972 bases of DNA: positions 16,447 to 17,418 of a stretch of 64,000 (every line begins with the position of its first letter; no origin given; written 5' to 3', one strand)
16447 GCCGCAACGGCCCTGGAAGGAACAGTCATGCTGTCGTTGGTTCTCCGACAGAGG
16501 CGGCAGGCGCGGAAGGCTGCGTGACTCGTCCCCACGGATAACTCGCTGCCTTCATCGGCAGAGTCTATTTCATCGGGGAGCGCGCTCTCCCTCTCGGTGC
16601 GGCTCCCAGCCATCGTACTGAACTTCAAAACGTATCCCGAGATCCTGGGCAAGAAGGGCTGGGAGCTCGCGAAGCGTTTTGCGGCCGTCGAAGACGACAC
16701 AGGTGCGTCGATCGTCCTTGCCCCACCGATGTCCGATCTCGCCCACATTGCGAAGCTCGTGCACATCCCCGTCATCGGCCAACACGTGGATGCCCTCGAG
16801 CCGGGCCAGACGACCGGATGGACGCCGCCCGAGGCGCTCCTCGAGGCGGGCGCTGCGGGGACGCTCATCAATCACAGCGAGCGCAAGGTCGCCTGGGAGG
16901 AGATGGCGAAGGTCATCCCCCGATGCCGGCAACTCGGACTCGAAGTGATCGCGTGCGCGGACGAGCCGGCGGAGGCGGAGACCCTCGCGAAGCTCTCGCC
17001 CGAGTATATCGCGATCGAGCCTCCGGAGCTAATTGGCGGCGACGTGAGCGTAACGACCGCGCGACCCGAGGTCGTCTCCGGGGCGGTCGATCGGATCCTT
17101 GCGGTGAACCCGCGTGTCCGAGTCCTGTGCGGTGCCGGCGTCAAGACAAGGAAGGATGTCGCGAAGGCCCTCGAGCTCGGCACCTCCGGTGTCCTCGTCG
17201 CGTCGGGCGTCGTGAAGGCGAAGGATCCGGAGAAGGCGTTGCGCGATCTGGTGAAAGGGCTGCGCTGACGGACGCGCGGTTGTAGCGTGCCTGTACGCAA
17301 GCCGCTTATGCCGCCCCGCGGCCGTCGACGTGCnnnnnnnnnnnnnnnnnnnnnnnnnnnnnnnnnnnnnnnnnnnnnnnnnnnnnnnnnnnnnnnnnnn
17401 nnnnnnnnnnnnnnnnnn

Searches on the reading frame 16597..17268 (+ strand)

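Call 3: search_protein_families(library=pfam, proteins=[window:16597-17268:+], max_evalue=0.01)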
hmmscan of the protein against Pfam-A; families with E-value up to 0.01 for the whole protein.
window:16597-17268:+ (223 aa): 3 families
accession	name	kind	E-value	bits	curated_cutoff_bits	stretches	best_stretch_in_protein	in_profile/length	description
PF00121.24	TIM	-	6.4e-37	127.8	20.1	1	5-210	2-237/245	Triosephosphate isomerase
PF05690.20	ThiG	-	8.2e-07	29.1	23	1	167-213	169-215/247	Thiazole biosynthesis protein ThiG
PF00218.27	IGPS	-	0.0015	18.2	27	1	105-218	149-254/254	Indole-3-glycerol phosphate synthase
